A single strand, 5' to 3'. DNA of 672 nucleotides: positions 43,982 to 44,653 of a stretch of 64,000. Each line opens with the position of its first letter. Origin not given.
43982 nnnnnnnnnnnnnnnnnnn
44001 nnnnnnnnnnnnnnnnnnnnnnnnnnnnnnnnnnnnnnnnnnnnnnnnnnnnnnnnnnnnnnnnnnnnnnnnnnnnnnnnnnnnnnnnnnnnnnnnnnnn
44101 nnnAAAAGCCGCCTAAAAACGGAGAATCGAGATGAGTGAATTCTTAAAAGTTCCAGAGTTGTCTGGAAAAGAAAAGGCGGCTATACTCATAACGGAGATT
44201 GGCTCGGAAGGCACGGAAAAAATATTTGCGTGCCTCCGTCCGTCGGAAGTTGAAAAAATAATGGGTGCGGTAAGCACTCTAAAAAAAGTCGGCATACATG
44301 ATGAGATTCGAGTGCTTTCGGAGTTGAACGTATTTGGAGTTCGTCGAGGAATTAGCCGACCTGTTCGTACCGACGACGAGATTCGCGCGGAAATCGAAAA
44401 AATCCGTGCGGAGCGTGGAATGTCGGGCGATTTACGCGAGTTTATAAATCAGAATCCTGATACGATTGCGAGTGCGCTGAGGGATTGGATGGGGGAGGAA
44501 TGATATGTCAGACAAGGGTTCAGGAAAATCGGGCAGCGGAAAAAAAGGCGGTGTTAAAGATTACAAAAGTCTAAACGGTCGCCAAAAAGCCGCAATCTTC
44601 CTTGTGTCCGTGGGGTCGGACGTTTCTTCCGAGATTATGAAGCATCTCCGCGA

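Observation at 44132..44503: Extra 123-aa gene between fliF and fliG resembling a FliG N-domain fused to a FliF C-terminal tail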

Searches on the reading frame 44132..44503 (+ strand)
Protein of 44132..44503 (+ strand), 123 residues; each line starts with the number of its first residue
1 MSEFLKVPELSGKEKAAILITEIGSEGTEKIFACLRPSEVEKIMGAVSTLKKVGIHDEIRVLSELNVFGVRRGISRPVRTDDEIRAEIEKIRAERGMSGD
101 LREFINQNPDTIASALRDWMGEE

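Call 3: search_protein_families(library=pfam, proteins=[window:44132-44503:+], max_evalue=10)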
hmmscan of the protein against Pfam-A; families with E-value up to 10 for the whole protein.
window:44132-44503:+ (123 aa): 1 family
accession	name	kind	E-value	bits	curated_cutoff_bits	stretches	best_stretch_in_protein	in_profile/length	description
PF14842.11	FliG_N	-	4.1e-10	40.6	25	1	9-64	1-56/104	FliG N-terminal domain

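Call 4: search_protein_families(library=ncbifam, proteins=[window:44132-44503:+], max_evalue=10)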
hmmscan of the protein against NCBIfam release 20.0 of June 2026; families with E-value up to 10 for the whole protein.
window:44132-44503:+ (123 aa): 1 family
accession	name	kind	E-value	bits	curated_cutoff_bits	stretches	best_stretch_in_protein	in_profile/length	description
TIGR00207.1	fliG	equivalog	3.5e-07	29.9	226.7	1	7-66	6-65/338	flagellar motor switch protein FliG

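Call 7: find_homologous_proteins(query=window:44132-44500:+, max_evalue=0.01)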
Query window:44132-44500:+ (123 aa): 18 proteins with E <= 0.01 among 40 candidates.
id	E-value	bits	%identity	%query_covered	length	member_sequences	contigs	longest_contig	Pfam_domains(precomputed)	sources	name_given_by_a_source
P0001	1.2e-71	256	100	100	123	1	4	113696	PF14842.12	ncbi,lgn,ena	-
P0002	1.1e-54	201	78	100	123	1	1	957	PF14842.12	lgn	-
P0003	7.2e-54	199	76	100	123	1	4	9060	PF14842.12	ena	-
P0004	3.4e-51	190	72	100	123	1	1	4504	PF14842.12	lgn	-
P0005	1.7e-50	188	74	100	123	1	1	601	PF14842.12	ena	-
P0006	2.4e-42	162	65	100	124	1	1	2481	PF14842.12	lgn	-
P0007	1.6e-41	159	64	100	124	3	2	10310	PF14842.12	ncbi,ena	-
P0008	5.4e-41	157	62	100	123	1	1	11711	PF14842.12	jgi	-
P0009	1.2e-40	156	62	100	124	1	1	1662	PF14842.12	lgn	-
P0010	1.2e-40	156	62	100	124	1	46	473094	PF14842.12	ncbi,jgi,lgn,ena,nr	ncbi:MAG: hypothetical protein IJ717_13490 [Treponema sp.]|nr:hypothetical protein [Treponema sp.] M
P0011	3.2e-40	155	61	100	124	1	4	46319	PF14842.12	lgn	-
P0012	6.5e-40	154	63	100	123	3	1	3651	PF14842.12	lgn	-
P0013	8.6e-40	153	61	100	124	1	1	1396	PF14842.12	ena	-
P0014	3.9e-39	151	60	100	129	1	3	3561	PF14842.12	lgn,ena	-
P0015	7.3e-38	147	62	100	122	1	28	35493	PF14842.12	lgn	-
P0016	7.3e-35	138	56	100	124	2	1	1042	PF14842.12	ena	-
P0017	1.8e-32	130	59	100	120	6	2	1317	PF14842.12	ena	-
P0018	2.5e-31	126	58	100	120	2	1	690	PF14842.12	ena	-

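Call 10: find_related_loci(query=A1, collection=genome_contigs, flank=4000)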
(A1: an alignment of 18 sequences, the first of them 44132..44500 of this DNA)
Query A1 (123 aa) in genome_contigs; peptide patterns used: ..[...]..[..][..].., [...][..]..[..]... (x = any residue, [..] = any of these).
453 stretches matched a pattern; 6 encode a relative of the query (tblastn E <= 1e-3); 6 distinct loci.
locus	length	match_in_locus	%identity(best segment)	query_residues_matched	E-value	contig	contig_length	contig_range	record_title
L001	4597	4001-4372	64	1-123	1e-50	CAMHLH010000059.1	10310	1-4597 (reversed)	MAG: uncultured Treponema sp. isolate SRR11784294_bin.43_metaWRAP_v1.3_MAG genome assembly, contig: ERZ12203157.7963, wh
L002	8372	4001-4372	62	1-123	1e-49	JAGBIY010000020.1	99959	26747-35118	MAG: Treponema sp. isolate RGIG9161 Water_deer_Reticulum-3__c1591, whole genome shotgun sequence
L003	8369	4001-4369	63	1-123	3e-49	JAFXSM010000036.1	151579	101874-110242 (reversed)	MAG: Treponema sp. isolate RGIG6705 Sheep_Rumen-2__c899541, whole genome shotgun sequence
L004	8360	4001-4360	59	1-123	1e-40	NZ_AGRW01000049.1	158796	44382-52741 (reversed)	Treponema saccharophilum DSM 2985 Tsacc_Contig235, whole genome shotgun sequence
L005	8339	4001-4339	42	10-123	3e-22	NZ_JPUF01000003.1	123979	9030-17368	Treponema zioleckii strain kT3 contig00003, whole genome shotgun sequence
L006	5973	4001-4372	42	4-123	5e-25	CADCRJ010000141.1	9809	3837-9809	MAG: uncultured Spirochaetaceae bacterium isolate RUG14899 genome assembly, contig: RUG14899_asm_141, whole genome shotg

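Call 15: search_solved_structures(query=A1, max_evalue=10, show_alignments=3)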
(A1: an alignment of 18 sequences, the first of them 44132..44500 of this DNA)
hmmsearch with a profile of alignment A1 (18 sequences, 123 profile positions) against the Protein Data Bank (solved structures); distinct sequences matched with E-value up to 10: 10.
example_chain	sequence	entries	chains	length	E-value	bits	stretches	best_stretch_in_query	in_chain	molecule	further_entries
8umx_B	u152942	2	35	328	1.3e-06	31.8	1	9-67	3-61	Flagellar motor switch protein FliG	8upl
5tdy_B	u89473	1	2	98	1.9e-06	31.3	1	10-67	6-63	Flagellar motor switch protein FliG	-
8umd_B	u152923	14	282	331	1.6e-05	28.3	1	9-67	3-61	Flagellar motor switch protein FliG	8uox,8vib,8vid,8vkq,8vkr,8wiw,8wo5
5wuj_B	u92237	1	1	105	0.0028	21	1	7-64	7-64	Flagellar motor switch protein FliG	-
8z4d_1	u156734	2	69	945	0.011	19.1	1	5-54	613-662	Flagellar M-ring protein,Flagellar motor switch protein FliG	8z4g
3hjl_A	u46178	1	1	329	0.44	13.9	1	10-70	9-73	Flagellar motor switch protein fliG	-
7bqe_A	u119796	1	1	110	0.5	13.7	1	80-116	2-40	NF3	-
8ydl_A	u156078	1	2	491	0.98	12.8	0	56-109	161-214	Fusion glycoprotein F2, F1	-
4dvd_A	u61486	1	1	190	1.4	12.3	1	42-116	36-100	Polarity suppression protein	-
3rx6_A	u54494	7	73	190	1.5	12.2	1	42-116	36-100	Polarity suppression protein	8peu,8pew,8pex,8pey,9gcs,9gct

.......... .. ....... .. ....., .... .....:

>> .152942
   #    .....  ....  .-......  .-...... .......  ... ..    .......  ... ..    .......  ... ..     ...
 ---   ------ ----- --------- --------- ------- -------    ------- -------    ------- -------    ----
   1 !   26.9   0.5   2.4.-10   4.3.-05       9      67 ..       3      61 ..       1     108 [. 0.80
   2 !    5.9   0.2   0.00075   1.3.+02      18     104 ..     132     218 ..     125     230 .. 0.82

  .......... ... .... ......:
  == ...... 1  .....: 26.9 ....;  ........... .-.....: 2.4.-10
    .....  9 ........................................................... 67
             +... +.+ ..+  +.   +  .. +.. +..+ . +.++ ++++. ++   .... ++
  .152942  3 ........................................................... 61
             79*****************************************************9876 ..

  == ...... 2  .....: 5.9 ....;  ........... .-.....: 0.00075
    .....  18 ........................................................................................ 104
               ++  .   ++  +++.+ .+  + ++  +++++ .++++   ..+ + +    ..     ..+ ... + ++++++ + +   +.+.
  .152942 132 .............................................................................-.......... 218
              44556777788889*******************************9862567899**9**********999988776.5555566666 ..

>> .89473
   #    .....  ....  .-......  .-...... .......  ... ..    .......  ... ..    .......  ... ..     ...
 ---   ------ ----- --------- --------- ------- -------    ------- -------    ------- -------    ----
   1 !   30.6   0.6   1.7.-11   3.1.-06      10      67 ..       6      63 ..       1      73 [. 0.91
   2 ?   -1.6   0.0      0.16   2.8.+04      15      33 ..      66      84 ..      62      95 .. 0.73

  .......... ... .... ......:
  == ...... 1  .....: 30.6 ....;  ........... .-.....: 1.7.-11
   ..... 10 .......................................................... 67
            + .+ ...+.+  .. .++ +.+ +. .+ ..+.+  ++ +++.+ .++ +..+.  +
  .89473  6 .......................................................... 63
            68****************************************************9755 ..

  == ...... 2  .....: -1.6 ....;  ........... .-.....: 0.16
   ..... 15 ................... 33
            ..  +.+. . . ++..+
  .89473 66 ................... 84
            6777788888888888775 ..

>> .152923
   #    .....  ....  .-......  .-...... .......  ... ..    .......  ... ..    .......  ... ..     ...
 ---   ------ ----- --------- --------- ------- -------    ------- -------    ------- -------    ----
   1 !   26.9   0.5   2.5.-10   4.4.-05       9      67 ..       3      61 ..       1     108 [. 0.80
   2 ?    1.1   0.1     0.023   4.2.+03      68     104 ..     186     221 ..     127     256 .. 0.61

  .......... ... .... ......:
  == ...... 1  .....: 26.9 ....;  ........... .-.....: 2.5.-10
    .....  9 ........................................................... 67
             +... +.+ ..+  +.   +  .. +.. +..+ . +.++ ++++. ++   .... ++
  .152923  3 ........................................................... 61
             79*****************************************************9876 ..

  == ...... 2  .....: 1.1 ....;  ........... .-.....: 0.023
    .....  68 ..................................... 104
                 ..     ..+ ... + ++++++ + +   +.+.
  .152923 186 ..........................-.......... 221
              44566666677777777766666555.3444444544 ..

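Call 18: search_protein_representatives(alignment_id=A1)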
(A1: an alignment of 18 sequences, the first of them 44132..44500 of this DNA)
Query: 18 sequences, 123 profile positions. Proteins with E-value up to 0.001 (for the whole library): 208; up to 1e-10: 14; up to 1e-30: 1. The best 150 are listed.
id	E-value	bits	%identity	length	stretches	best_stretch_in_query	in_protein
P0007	2.6e-63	227.9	-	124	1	1-123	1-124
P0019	6.5e-30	120.0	-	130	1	10-123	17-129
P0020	5.3e-20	88.0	-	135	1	10-123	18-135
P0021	9.7e-15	71.0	-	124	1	3-123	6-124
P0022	6.2e-14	68.4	-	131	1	7-123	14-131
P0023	8.6e-13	64.7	-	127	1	3-121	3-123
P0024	1.2e-12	64.2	-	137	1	10-123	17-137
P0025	3.5e-12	62.7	-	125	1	6-121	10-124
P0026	1.2e-11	61.0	-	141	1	10-123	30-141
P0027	1.5e-11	60.6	-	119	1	7-123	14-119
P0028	1.8e-11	60.5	-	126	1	1-121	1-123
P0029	1.8e-11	60.4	-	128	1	10-122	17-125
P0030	5.2e-11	59.0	-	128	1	10-122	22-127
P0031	9.2e-11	58.1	-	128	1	10-123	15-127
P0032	1.1e-10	57.8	-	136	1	3-122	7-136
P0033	1.2e-10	57.8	-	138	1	1-122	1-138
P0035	2.1e-10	57.0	-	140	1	3-122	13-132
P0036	3.3e-10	56.4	-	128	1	7-121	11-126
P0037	6.1e-10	55.5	-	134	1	3-123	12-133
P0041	2.8e-09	53.4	-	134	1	1-123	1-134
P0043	3.3e-09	53.1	-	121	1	1-122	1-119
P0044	3.3e-09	53.1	-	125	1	10-121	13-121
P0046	7.5e-09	52.0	-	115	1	11-120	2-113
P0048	1.2e-08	51.3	-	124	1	9-123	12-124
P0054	3.3e-08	49.9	-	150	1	3-123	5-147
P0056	4.8e-08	49.4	-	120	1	9-121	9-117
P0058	5.9e-08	49.1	-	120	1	1-123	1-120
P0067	2.8e-07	46.9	-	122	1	10-122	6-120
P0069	3.7e-07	46.5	-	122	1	10-123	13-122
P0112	2.8e-05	40.5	-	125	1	2-123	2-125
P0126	8.2e-05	38.9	-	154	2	9-93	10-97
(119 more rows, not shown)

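Call 22: list_cluster_members(proteins=[P0019, P0021, P0023, P0025, P0033, P0044, P0046, P0056, P0058, P0069])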
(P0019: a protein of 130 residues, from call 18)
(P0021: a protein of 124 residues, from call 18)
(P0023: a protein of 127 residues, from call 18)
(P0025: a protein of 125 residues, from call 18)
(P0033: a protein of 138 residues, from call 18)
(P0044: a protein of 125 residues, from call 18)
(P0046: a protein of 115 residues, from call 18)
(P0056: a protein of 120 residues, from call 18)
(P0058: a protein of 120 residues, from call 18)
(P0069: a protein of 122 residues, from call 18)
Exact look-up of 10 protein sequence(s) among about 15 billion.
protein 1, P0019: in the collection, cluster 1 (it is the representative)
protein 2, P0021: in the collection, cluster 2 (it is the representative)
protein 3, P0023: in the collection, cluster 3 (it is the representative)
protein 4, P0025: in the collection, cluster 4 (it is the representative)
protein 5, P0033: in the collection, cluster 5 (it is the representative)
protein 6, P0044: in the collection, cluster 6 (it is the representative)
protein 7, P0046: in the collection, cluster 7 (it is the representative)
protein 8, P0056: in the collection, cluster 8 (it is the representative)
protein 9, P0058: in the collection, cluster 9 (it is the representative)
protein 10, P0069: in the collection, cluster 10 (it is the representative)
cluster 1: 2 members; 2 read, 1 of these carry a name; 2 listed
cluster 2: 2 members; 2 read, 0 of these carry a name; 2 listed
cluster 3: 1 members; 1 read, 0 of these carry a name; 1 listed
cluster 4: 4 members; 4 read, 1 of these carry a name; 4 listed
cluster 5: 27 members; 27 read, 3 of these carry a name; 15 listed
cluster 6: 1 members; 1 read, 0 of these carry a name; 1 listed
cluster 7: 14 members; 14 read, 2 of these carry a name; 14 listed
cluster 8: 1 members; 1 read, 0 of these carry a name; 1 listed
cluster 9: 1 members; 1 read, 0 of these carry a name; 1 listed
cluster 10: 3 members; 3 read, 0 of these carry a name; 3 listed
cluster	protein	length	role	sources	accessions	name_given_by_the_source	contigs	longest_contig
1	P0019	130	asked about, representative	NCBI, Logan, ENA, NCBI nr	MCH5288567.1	MAG: hypothetical protein J1E32_01470 [Treponema sp.] | hypothetical protein [Treponema sp.]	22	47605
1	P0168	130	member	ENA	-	-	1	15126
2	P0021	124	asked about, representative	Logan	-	-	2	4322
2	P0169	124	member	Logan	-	-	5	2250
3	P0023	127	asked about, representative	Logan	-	-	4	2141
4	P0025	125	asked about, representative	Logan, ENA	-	-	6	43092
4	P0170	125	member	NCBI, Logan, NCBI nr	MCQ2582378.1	MAG: hypothetical protein MJ160_00580 [Treponema sp.] | hypothetical protein [Treponema sp.]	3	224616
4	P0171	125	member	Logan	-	-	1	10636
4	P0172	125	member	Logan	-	-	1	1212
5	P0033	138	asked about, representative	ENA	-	-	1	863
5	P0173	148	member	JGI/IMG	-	imidazolonepropionase-like amidohydrolase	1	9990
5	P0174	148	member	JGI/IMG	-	imidazolonepropionase-like amidohydrolase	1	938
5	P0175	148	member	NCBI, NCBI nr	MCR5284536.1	MAG: hypothetical protein K6D95_02960 [Treponema sp.] | hypothetical protein [Treponema sp.]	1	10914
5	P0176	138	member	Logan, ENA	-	-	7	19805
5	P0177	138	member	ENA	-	-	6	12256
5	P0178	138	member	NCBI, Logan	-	-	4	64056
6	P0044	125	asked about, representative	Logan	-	-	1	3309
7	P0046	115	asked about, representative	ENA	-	-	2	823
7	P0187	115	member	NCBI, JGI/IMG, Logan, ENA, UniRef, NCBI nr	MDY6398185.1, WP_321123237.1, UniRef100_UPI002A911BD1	MAG: hypothetical protein SPL22_10705 [Treponema sp.] | hypothetical protein | hypothetical protein n=1 Tax=Treponema sp. TaxID=166 RepID=UPI002A911BD1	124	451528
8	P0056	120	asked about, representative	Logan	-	-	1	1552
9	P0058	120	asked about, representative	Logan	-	-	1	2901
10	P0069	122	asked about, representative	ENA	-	-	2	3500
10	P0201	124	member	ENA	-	-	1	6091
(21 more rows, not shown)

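Call 23: predict_structure(alignment_id=A1)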
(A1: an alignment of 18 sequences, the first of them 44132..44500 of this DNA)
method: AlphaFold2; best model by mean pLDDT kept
length: 123 residues; sequences in the alignment: 18
mean_pLDDT: 62.0   pTM: 0.49
mean pLDDT of the five models: 62.0, 50.6, 44.2, 43.0, 41.0
residues with pLDDT >= 90: 0; 70-90: 37; 50-70: 62; < 50: 24
segments of 3 or more residues with pLDDT < 50: 1-7, 75-79, 90-92, 94-98
pLDDT, mean of each block of 10 residues (from residue 1): 42 72 70 77 77 66 64 50 52 48 63 69 43
secondary structure, 60 per line:
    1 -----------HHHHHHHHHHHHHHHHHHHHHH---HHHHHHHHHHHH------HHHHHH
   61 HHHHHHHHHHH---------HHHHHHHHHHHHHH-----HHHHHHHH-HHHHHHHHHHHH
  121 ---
elements in order: H12-33 H37-48 H55-71 H81-94 H100-107 H109-120

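Call 31: find_encoding_contigs(protein=P0025, flank=4000, max_places=2)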
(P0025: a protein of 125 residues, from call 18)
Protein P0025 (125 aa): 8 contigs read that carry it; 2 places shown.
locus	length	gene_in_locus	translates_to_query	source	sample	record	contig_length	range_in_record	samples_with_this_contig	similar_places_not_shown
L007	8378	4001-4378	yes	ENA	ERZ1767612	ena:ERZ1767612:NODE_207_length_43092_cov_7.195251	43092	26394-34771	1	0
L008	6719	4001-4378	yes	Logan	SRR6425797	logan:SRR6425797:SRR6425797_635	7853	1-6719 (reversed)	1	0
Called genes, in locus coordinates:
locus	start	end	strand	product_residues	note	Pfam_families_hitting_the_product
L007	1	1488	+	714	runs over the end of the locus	PF03412:Peptidase_C39, PF13529:Peptidase_C39_2 (weak), PF00664:ABC_membrane, PF00005:ABC_tran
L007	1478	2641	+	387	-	PF25917:BSH_RND, PF26002:Beta-barrel_AprE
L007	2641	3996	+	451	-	PF02321:OEP (faint)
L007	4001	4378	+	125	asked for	PF14842:FliG_N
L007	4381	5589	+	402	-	PF09587:PGA_cap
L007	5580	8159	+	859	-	PF00270:DEAD, PF00271:Helicase_C, PF04408:WHD_HA2 (weak), PF21010:HA2_C (faint), PF07717:OB_NTP_bind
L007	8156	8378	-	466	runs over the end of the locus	PF02985:HEAT (faint), PF13646:HEAT_2 (weak), PF03130:HEAT_PBS (faint), PF13646:HEAT_2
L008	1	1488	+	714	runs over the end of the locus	PF03412:Peptidase_C39, PF13529:Peptidase_C39_2 (weak), PF00664:ABC_membrane, PF00005:ABC_tran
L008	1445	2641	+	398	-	PF25917:BSH_RND, PF26002:Beta-barrel_AprE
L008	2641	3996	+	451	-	PF02321:OEP (faint)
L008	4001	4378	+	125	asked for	PF14842:FliG_N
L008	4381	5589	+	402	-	PF09587:PGA_cap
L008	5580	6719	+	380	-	?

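Call 32: find_encoding_contigs(protein=P0187, flank=4000, max_places=2)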
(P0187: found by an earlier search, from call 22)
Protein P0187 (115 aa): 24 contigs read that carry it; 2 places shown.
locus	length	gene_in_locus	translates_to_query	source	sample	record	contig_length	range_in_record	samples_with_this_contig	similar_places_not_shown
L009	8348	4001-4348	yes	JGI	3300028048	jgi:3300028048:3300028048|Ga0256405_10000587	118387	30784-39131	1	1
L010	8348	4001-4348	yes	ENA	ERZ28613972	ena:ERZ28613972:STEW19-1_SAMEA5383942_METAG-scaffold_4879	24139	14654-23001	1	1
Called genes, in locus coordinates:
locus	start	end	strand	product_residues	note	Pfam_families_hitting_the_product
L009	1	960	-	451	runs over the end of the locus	PF00295:Glyco_hydro_28, PF13229:Beta_helix (faint)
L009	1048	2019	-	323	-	PF01095:Pectinesterase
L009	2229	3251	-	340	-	-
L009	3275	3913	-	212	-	PF13189:Cytidylate_kin2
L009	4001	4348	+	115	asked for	PF14842:FliG_N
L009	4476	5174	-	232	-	PF02527:GidB, PF13847:Methyltransf_31 (faint)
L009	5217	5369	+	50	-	-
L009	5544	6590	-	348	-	-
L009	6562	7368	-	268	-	-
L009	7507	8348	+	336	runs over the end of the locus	PF00356:LacI, PF00532:Peripla_BP_1, PF13407:Peripla_BP_4 (weak), PF13377:Peripla_BP_3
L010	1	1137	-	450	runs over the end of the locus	PF00295:Glyco_hydro_28, PF13229:Beta_helix (faint)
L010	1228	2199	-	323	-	PF01095:Pectinesterase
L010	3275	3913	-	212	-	PF13189:Cytidylate_kin2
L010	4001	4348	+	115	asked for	PF14842:FliG_N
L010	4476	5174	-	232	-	PF02527:GidB, PF13847:Methyltransf_31 (weak)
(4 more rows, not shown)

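Call 33: find_encoding_contigs(protein=P0019, flank=3000, max_places=1)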
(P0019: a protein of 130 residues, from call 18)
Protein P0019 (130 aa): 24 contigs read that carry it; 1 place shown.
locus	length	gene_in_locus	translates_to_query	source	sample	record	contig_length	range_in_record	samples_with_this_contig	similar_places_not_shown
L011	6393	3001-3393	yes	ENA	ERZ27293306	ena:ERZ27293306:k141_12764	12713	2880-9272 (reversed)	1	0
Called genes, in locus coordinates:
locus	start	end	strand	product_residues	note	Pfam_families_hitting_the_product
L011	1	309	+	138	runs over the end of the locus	PF00460:Flg_bb_rod (weak)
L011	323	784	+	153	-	PF00460:Flg_bb_rod, PF06429:Flg_bbr_C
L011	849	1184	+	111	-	PF02049:FliE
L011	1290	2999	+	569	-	PF01514:YscJ_FliF, PF08345:YscJ_FliF_C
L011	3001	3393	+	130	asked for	PF14842:FliG_N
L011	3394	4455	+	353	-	PF03448:MgtE_N (faint), PF14842:FliG_N, PF14841:FliG_M, PF14842:FliG_N, PF01706:FliG_C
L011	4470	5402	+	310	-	PF28068:Scy (weak), PF02108:FliH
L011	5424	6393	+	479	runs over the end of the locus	PF02874:ATP-synt_ab_N, PF00006:ATP-synt_ab, PF18269:T3SS_ATPase_C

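Call 34: find_encoding_contigs(protein=P0178, flank=3000, max_places=1)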
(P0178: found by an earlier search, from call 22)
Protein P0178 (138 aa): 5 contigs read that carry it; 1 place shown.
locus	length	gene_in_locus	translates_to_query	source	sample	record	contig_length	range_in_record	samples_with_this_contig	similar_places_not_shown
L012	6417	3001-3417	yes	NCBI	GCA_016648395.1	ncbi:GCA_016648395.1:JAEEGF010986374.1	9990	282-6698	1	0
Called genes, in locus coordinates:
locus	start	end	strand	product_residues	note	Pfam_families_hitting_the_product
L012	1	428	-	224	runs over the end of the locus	-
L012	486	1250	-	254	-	-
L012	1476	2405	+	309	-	-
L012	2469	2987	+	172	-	-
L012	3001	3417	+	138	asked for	-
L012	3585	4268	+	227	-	PF02592:Vut_1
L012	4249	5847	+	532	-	PF00535:Glycos_transf_2, PF10111:Glyco_tranf_2_2 (faint), PF00535:Glycos_transf_2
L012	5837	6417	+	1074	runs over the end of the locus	PF00535:Glycos_transf_2 (faint), PF04055:Radical_SAM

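Call 35: find_encoding_contigs(protein=P0021, flank=3000, max_places=1)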
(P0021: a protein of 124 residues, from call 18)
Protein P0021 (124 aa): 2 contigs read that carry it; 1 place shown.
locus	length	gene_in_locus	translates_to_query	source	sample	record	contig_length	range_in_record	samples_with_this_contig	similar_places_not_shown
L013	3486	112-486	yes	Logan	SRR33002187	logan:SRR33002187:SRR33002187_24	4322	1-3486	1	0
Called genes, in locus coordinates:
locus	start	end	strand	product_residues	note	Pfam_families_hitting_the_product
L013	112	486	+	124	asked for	PF14842:FliG_N (weak)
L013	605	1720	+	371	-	PF03448:MgtE_N (faint), PF14842:FliG_N, PF14841:FliG_M, PF14842:FliG_N, PF01706:FliG_C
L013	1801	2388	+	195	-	PF18475:PIN7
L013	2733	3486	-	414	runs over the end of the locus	PF00278:Orn_DAP_Arg_deC, PF02784:Orn_Arg_deC_N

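Call 36: find_encoding_contigs(protein=P0201, flank=3000, max_places=1)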
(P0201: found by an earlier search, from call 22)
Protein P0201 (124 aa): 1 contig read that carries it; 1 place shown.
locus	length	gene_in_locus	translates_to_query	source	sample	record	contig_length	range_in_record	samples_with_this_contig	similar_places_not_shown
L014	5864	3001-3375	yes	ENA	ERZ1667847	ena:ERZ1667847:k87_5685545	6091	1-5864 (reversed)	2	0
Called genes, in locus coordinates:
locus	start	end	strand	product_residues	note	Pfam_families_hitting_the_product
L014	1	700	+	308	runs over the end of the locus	?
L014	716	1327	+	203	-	PF01618:MotA_ExbB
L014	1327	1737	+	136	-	PF02472:ExbD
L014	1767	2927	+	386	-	-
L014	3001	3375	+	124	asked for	PF14842:FliG_N (weak)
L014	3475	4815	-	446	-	PF06245:DUF1015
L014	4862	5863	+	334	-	?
